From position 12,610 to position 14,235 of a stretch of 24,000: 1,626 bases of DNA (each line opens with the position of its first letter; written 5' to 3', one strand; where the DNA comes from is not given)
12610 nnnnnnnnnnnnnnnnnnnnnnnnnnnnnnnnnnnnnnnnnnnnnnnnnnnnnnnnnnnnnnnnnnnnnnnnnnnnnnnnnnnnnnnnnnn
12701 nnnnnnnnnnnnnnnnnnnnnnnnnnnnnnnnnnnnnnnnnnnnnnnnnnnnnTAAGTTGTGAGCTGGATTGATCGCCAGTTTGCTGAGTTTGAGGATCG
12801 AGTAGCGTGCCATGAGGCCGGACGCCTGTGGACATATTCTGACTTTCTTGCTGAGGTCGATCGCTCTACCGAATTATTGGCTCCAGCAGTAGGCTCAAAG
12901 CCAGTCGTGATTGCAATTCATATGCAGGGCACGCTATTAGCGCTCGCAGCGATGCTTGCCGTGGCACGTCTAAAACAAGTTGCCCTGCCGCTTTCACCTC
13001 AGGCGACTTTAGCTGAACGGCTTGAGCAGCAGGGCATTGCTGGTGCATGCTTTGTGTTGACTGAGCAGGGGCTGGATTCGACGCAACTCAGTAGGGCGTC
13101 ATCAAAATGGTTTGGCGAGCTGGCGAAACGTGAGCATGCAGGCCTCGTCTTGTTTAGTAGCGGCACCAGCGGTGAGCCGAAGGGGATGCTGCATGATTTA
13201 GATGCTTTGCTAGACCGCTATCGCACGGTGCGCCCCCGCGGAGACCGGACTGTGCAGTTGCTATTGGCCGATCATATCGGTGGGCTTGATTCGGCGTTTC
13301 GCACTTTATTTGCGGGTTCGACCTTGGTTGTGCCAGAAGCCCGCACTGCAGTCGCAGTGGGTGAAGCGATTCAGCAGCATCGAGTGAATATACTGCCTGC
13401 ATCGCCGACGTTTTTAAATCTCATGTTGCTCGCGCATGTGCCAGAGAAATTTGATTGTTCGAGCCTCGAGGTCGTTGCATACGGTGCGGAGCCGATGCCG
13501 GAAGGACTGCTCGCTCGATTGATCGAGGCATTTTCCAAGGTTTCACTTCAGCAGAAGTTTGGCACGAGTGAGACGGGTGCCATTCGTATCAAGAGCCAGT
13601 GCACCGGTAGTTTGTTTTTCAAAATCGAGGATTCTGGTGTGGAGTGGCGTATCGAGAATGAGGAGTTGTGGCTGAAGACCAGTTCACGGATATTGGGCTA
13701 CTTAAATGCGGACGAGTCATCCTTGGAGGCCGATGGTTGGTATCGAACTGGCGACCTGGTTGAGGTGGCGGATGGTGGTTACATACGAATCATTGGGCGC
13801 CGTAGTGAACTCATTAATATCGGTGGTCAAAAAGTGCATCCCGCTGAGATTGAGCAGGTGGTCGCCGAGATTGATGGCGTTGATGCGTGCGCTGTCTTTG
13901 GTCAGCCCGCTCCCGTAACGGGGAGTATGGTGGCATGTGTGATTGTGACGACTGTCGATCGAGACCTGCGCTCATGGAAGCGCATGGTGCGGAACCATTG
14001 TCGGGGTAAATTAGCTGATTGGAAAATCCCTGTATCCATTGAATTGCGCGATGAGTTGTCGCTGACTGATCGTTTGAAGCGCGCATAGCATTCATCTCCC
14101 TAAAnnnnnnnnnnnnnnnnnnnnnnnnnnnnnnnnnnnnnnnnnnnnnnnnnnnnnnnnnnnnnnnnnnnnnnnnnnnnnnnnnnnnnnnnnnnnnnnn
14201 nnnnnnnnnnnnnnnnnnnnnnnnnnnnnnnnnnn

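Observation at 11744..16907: Seven-gene carrier-protein-dependent acyl-tailoring operon ending in a NeuD/PglD-type transferase (candidate uncharacterised N-acylation pathway)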

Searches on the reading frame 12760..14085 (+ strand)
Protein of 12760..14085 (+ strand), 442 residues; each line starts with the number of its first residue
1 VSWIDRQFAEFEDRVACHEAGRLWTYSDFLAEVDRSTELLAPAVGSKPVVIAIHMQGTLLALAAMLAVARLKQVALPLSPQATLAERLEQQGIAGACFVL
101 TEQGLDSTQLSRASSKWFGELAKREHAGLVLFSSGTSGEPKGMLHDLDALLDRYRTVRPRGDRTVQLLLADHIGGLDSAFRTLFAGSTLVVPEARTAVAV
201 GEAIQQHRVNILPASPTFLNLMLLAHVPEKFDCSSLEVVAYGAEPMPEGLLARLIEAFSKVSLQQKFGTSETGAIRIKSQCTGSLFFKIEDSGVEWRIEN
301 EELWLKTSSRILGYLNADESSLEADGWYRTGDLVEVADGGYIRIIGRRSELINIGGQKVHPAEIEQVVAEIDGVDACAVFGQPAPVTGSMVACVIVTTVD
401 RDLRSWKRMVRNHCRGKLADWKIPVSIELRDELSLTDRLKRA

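Call 5: search_protein_families(library=ncbifam, proteins=[window:12760-14085:+], max_evalue=0.001)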
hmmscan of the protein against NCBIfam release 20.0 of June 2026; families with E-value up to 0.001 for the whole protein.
window:12760-14085:+ (442 aa): 99 families (the best 25 are shown)
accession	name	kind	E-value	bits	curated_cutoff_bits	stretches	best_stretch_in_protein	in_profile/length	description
NF004837.0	PRK06187.1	subfamily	1.5e-50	172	476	2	302-435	374-507/531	long-chain-fatty-acid--CoA ligase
NF006182.0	PRK08316.1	subfamily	1.1e-39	136.3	663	2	302-433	369-500/523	fatty acyl-CoA synthetase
NF005307.0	PRK06839.1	equivalog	5e-39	134.3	748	2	302-433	345-476/496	o-succinylbenzoate--CoA ligase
NF005801.1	PRK07656.1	equivalog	1.4e-37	129.5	657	1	130-435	169-488/500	FadD3 family acyl-CoA ligase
NF002966.0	PRK03640.1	equivalog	8.2e-37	126.9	556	1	2-434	6-464/483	o-succinylbenzoate--CoA ligase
TIGR01923.1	menE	equivalog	1.9e-34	119.3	330.15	1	26-439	2-437/442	o-succinylbenzoate--CoA ligase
NF004114.0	PRK05605.1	equivalog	3.1e-32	111.6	766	2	299-434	418-553/575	long-chain-fatty-acid--CoA ligase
NF052580.1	Str24CoAsynCasG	equivalog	3.8e-32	111.3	750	1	125-432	188-531/548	steroid-24-oyl-CoA synthetase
NF004511.1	PRK05852.1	equivalog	8.8e-32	110.4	650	1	162-436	197-490/505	FadD7 family fatty acid--CoA ligase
NF005863.0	PRK07798.1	subfamily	1.6e-31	109.5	543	1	172-433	231-514/540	acyl-CoA synthetase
TIGR01733.1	AA-adenyl-dom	subfamily_domain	1e-30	106.9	317.4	2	25-274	1-275/409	amino acid adenylation domain-containing protein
NF006181.0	PRK08314.1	subfamily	5.9e-30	104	705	1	122-434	201-538/563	long-chain-fatty-acid--CoA ligase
NF005797.0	PRK07638.1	equivalog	6.9e-30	104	518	1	12-437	15-466/487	acyl-CoA synthetase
NF009233.0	PRK12583.1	subfamily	1.2e-28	99.9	832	1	129-436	205-536/558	fatty acid CoA ligase family protein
NF005877.1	PRK07824.1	equivalog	1.3e-27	96.9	345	1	125-435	42-347/362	o-succinylbenzoate--CoA ligase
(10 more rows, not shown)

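Call 6: search_protein_families(library=pfam, proteins=[window:12760-14085:+], max_evalue=0.001)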
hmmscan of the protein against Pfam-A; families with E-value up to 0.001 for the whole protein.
window:12760-14085:+ (442 aa): 2 families
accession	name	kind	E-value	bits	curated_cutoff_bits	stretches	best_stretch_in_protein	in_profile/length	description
PF00501.34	AMP-binding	-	9.9e-34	117.2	29.9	1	5-275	2-327/384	AMP-binding enzyme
PF13193.12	AMP-binding_C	-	4.4e-12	47.2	24.5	1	363-436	1-72/76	AMP-binding enzyme C-terminal domain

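Call 13: find_homologous_proteins(query=window:12760-14085:+, max_evalue=1e-20)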
Query window:12760-14085:+ (442 aa): 5470 proteins with E <= 1e-20 among 8000 candidates; the best 120 are listed.
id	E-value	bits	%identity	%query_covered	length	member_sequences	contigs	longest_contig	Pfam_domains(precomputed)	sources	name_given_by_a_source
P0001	2.2e-289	977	99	100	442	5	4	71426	PF00501.35,PF13193.13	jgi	-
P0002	4.4e-237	805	82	100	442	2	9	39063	PF00501.35,PF13193.13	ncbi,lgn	ncbi:MAG: class I adenylate-forming enzyme family protein [Lentimonas sp.]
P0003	5.2e-224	762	75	100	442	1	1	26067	PF00501.35,PF13193.13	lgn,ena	-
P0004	5.0e-222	755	75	100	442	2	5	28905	PF00501.35,PF13193.13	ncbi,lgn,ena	-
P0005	1.0e-221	754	75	100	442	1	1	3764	PF00501.35,PF13193.13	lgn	-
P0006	6.0e-220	748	76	100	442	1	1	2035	PF00501.35,PF13193.13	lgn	-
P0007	1.3e-219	747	74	100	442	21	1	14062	PF00501.35,PF13193.13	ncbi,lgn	ncbi:MAG: acyl-CoA synthetase (AMP-forming)/AMP-acid ligase II [Bacteroidia bacterium]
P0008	1.4e-219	747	75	100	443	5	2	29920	PF00501.35,PF13193.13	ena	-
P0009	2.2e-219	747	76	100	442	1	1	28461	PF00501.35,PF13193.13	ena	-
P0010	2.5e-219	746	75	100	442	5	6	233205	PF00501.35,PF13193.13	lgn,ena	-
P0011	2.6e-219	746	74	100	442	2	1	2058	PF00501.35,PF13193.13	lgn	-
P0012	3.8e-219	746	76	100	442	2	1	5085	PF00501.35,PF13193.13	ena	-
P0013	2.1e-218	743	75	100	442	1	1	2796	PF00501.35,PF13193.13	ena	-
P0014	3.0e-218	743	75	100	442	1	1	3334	PF00501.35,PF13193.13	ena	-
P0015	2.2e-217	740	74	100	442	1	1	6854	PF00501.35,PF13193.13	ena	-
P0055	1.5e-157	543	57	100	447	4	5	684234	PF00501.35,PF13193.13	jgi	jgi:acyl-CoA synthetase (AMP-forming)/AMP-acid ligase II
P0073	6.5e-150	518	54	100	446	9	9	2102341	PF00501.35,PF13193.13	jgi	jgi:acyl-CoA synthetase (AMP-forming)/AMP-acid ligase II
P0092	5.9e-148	511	55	100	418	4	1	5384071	PF00501.35,PF13193.13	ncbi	ncbi:fatty acid--CoA ligase family protein [Coraliomargarita algicola]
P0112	1.2e-144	500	52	100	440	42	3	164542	PF00501.35,PF13193.13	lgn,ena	-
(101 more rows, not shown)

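Call 14: find_encoding_contigs(protein=P0092, flank=10000, max_places=2)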
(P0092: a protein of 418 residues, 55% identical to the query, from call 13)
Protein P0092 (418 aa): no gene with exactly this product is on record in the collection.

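Call 15: find_encoding_contigs(protein=P0073, flank=10000, max_places=2)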
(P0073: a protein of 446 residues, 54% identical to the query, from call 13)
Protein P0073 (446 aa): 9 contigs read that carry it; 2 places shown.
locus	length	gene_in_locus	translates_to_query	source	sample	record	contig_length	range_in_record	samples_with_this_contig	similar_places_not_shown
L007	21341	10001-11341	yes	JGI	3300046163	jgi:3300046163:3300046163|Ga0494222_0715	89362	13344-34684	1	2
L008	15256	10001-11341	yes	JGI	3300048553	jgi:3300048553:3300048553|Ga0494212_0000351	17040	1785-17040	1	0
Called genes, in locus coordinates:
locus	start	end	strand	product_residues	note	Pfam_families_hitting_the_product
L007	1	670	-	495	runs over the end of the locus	PF14691:Fer4_20, PF00070:Pyr_redox (weak), PF01266:DAO (weak), PF03486:HI0933_like (faint), PF07992:Pyr_redox_2, PF01593:Amino_oxidase (weak), PF13450:NAD_binding_8, PF07992:Pyr_redox_2 (weak), +2 more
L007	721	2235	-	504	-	PF01645:Glu_synthase, PF01493:GXGXG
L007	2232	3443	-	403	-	PF04898:Glu_syn_central, PF01645:Glu_synthase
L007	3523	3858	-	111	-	PF04898:Glu_syn_central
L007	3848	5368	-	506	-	PF00310:GATase_2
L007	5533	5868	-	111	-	PF00462:Glutaredoxin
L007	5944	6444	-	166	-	-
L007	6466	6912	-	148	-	PF03780:Asp23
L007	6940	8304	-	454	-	PF00289:Biotin_carb_N, PF02222:ATP-grasp (weak), PF02786:CPSase_L_D2, PF07478:Dala_Dala_lig_C, PF02785:Biotin_carb_C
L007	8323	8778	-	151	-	PF00364:Biotin_lipoyl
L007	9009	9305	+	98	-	-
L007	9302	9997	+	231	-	PF00106:adh_short, PF01370:Epimerase, PF13561:adh_short_C2, PF16363:GDP_Man_Dehyd (faint)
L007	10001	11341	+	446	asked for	PF00501:AMP-binding, PF13193:AMP-binding_C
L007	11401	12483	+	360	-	PF00195:Chal_sti_synt_N (weak), PF08545:ACP_syn_III, PF08541:ACP_syn_III_C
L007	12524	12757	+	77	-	-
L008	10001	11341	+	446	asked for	PF00501:AMP-binding, PF13193:AMP-binding_C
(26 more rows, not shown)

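Call 18: search_solved_structures(query=window:12760-14085:+, max_evalue=1e-10)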
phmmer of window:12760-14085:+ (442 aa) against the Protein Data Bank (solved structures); distinct sequences matched with E-value up to 1e-10: 76 (the best 60 are shown).
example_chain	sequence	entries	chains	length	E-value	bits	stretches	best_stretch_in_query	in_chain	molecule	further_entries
3r44_A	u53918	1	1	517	1.3e-27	99.9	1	129-428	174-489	fatty acyl CoA synthetase FADD13 (FATTY-ACYL-CoA SYNTHETASE)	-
8wev_A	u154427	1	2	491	3.7e-24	88.5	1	128-436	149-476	Feruloyl-CoA Synthetase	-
8weu_A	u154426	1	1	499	3.9e-24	88.5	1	128-436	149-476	Fatty-acyl-CoA synthase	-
5buq_A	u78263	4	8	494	4.5e-22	81.7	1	3-433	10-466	2-succinylbenzoate--CoA ligase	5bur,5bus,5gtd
6h1b_A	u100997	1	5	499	1.1e-21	80.4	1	67-428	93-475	Fatty acid CoA ligase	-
6sq8_A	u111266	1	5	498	1.2e-21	80.3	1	67-428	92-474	Fatty acid CoA ligase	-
3cw8_X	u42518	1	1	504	1.9e-21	79.6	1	127-433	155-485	4-chlorobenzoyl CoA ligase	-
2qvz_X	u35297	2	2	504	3e-21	78.9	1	127-433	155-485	4-Chlorobenzoate CoA Ligase/Synthetase | 4-Chlorobenzoate CoA Ligase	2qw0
1t5d_X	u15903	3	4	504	3.5e-21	78.7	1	127-433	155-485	4-chlorobenzoyl CoA ligase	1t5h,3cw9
2qvx_X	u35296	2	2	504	3.9e-21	78.6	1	127-433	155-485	4-Chlorobenzoate CoA Ligase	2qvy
3dlp_X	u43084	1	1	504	4.4e-21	78.4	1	127-433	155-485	4-Chlorobenzoate CoA Ligase/Synthetase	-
5x8f_A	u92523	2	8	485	6.3e-21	77.9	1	3-433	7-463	2-succinylbenzoate--CoA ligase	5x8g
4ir7_A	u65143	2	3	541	2.7e-20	75.8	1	302-405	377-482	Long chain fatty acid CoA ligase FadD10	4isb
6qjz_A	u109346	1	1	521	4.6e-20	75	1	102-436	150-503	oxalyl CoA-synthetase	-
5ie0_A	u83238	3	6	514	2.3e-19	72.8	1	308-436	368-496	Oxalate--CoA ligase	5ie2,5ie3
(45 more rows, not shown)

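Call 31: find_related_loci(query=A1, collection=genome_contigs, flank=10000)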
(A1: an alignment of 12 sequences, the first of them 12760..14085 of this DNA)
Query A1 (442 aa) in genome_contigs; peptide patterns used: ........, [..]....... (x = any residue, [..] = any of these).
600 stretches matched a pattern (row limit reached: there are more); 591 encode a relative of the query (tblastn E <= 1e-3); the best 80 are kept; 80 distinct loci.
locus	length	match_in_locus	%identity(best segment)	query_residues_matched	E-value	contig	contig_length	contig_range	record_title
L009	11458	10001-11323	82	1-441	0e+0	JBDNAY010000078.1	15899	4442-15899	MAG: Lentimonas sp. isolate SJSW3.bin.19 k97_332562, whole genome shotgun sequence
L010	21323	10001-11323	71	1-441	0e+0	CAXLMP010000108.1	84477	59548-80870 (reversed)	Verrucomicrobiota bacterium isolate ena-SAMPLE-TAB-11-06-2024-17:45:29:728-3759 genome assembly, contig: NODE_87_length_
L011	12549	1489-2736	56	1-442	2e-152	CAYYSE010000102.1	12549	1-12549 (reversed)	MAG TPA_asm: uncultured Coraliomargarita sp. isolate SRP118108_co4_14 genome assembly, contig: NODE_4518_length_12549_co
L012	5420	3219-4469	54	1-441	2e-146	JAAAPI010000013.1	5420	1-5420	MAG: Verrucomicrobia bacterium isolate GSL.Bin9 NODE_11857_length_5420_cov_1.09889, whole genome shotgun sequence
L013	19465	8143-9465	46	1-441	4e-126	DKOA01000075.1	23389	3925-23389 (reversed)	MAG TPA_asm: Opitutia bacterium UBA7374 UBA7374_contig_54777, whole genome shotgun sequence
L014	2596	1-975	46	117-441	2e-104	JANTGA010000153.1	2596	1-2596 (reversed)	MAG: Sulfurovum sp. isolate bin10034 c_000000047634, whole genome shotgun sequence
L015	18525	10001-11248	55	1-441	9e-160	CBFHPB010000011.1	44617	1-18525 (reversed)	MAG: Coraliomargaritaceae bacterium isolate AGTU_61C_bin_8_permissive genome assembly, contig: AGTU_61C_bin_8_permissive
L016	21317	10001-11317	37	10-441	4e-94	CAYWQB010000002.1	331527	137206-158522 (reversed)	MAG TPA_asm: uncultured bacterium isolate SRP334346_co1_45 genome assembly, contig: NODE_28_length_331527_cov_15.599281,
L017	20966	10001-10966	42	118-441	8e-71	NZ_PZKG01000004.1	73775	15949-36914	Cereibacter changlensis JA139 contig00004, whole genome shotgun sequence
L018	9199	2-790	47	167-429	1e-79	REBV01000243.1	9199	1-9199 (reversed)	MAG: Puniceicoccaceae bacterium isolate LCM1.Bin39 NODE_10489_length_9199_cov_5.96927, whole genome shotgun sequence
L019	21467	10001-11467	28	1-442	2e-34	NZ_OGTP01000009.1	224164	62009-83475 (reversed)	Caballeronia novacaledonica strain LMG 28615, whole genome shotgun sequence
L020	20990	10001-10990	29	130-436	4e-32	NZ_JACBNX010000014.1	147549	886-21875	Burkholderia guangdongensis strain DHOM02 scaffold14, whole genome shotgun sequence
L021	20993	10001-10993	30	125-432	9e-32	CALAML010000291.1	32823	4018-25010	MAG: uncultured Acidimicrobiales bacterium isolate R2_Bin_METABAT__166_1 genome assembly, contig: c_000000769824, whole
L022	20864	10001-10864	31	148-432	4e-31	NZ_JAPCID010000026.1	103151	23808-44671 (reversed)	Solirubrobacter deserti strain CPCC 204708 Scaffold24_1, whole genome shotgun sequence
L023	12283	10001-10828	31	172-430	1e-30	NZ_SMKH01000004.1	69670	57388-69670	Actinomadura sp. KC345 NODE_4_length_69670_cov_15.7169, whole genome shotgun sequence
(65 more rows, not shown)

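Call 36: search_protein_families(library=pfam, proteins=[L016:2219-5326:-, L016:5326-6243:-, L016:6528-7877:-, L016:8181-8666:-, L016:8928-9275:+, L016:11292-11936:+, L016:12069-12812:+, L016:12804-14711:-, L016:15465-17390:-, L016:17393-19264:-], max_evalue=0.0001)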
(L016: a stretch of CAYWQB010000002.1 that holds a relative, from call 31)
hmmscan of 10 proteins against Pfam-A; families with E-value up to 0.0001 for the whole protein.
L016:2219-5326:- (1036 aa): 2 families
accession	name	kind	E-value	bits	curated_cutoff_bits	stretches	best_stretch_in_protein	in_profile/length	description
PF01326.24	PPDK_N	-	1.1e-11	45.1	27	1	250-462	65-313/328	Pyruvate phosphate dikinase, AMP/ATP-binding domain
PF00391.29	PEP-utilizers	-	6e-10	39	23.1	1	959-1028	3-70/72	PEP-utilising enzyme, mobile domain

L016:5326-6243:- (306 aa): 1 family
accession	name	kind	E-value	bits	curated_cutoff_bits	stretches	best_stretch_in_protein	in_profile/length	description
PF00551.24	Formyl_trans_N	-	9.4e-08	32.4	26.1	1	93-225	29-158/181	Formyl transferase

L016:6528-7877:- (450 aa): 1 family
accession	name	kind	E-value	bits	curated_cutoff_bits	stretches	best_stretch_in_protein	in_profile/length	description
PF04464.20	Glyphos_transf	-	4.8e-10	39.4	22.1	1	217-439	155-364/367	CDP-Glycerol:Poly(glycerophosphate) glycerophosphotransferase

L016:8181-8666:- (162 aa): 4 families
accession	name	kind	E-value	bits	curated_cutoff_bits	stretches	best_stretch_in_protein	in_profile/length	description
PF00132.30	Hexapep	-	7.2e-23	79.7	27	2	12-45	2-35/36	Bacterial transferase hexapeptide (six repeats)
PF14602.12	Hexapep_2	-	4.8e-11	42.6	27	0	30-62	2-32/34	Hexapeptide repeat of succinyl-transferase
PF25084.1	LbH_EIF2B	-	6.1e-10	39.5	54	2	12-77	22-90/105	EIF2B subunit epsilon LbH domain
PF24894.1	Hexapep_GlmU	-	8.7e-05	23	23.3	0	2-43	42-82/104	GlmU-like, C-terminal hexapeptide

L016:8928-9275:+ (116 aa): 0 families

L016:11292-11936:+ (215 aa): 2 families
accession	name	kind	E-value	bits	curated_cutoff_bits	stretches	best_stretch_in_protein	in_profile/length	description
PF13302.13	Acetyltransf_3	-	2.2e-16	61.3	25.4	1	28-163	4-137/138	Acetyltransferase (GNAT) domain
PF13420.13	Acetyltransf_4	-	1.4e-09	38.6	24.3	1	30-181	3-152/155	Acetyltransferase (GNAT) domain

L016:12069-12812:+ (248 aa): 1 family
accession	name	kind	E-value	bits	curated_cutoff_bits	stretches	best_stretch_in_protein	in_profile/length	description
PF19567.5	CpsB_CapC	-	1.5e-49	169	27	1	19-218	1-200/234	Capsular polysaccharide synthesis, CpsB/CapC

L016:12804-14711:- (636 aa): 1 family
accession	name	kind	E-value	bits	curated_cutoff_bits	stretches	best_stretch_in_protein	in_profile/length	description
PF10502.14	Peptidase_S26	-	2.8e-29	102.7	22.9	2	76-199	2-98/168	Signal peptidase, peptidase S26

L016:15465-17390:- (642 aa): 1 family
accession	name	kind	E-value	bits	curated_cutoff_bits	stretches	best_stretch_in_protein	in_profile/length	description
PF00521.26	DNA_topoisoIV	-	2.2e-101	340.3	31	1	24-434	1-423/432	DNA gyrase/topoisomerase IV, subunit A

L016:17393-19264:- (624 aa): 4 families
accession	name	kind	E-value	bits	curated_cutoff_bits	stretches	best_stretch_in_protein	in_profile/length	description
PF00204.31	DNA_gyraseB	-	1.7e-34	119.2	27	1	224-365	12-170/173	DNA gyrase B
PF01751.28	Toprim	-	4e-13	49.8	23.1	1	402-497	2-86/96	Toprim domain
PF00986.26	DNA_gyraseB_C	-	7.7e-07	29.6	29.8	1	539-598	2-63/63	DNA gyrase B subunit, carboxyl terminus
PF02518.31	HATPase_c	-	3.1e-06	28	26.4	1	41-170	4-107/111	Histidine kinase-, DNA gyrase B-, and HSP90-like ATPase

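Call 37: search_protein_families(library=pfam, proteins=[L017:5257-6297:+, L017:6248-7093:+, L017:7941-8606:+, L017:8543-8944:+, L017:11069-12157:+, L017:12336-13709:+, L017:14048-15223:+, L017:15474-16472:+, L017:17307-17894:+, L017:3991-4734:+], max_evalue=0.0001)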
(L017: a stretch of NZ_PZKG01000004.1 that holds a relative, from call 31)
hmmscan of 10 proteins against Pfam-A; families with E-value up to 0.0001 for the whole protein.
L017:5257-6297:+ (347 aa): 0 families

L017:6248-7093:+ (282 aa): 2 families
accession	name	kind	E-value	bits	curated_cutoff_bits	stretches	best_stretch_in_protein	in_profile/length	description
PF00072.30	Response_reg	-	1.2e-23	83.8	30.2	1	13-117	2-107/111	Response regulator receiver domain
PF00486.34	Trans_reg_C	-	6.6e-09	36.2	26.2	1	204-275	5-77/77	Transcriptional regulatory protein, C terminal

L017:7941-8606:+ (222 aa): 2 families
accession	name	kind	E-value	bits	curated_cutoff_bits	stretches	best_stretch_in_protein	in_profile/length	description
PF00132.30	Hexapep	-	2.4e-12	46.4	27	1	161-195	1-35/36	Bacterial transferase hexapeptide (six repeats)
PF25084.1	LbH_EIF2B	-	1.8e-05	25.1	54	1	111-198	17-97/105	EIF2B subunit epsilon LbH domain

L017:8543-8944:+ (134 aa): 0 families

L017:11069-12157:+ (363 aa): 1 family
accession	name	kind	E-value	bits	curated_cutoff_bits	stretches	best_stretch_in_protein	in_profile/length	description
PF01841.26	Transglut_core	-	8.6e-24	84.3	23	1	154-273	2-108/108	Transglutaminase-like superfamily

L017:12336-13709:+ (458 aa): 3 families
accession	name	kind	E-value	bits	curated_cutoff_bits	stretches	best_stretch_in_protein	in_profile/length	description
PF00990.26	GGDEF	-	8.1e-39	133.4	23.8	1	304-453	3-161/161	Diguanylate cyclase, GGDEF domain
PF00672.30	HAMP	-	1.6e-06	28.8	25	1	243-291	3-51/53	HAMP domain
PF05227.19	CHASE3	-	8.5e-05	22.9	28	0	82-170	8-97/138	CHASE3 domain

L017:14048-15223:+ (392 aa): 0 families

L017:15474-16472:+ (333 aa): 2 families
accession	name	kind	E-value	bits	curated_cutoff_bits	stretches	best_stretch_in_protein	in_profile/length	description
PF02800.25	Gp_dh_C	-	2e-68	229.4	24.4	1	156-312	1-158/158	Glyceraldehyde 3-phosphate dehydrogenase, C-terminal domain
PF00044.30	Gp_dh_N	-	5.6e-34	116.9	31.7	1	3-103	1-101/101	Glyceraldehyde 3-phosphate dehydrogenase, NAD binding domain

L017:17307-17894:+ (196 aa): 0 families

L017:3991-4734:+ (248 aa): 0 families
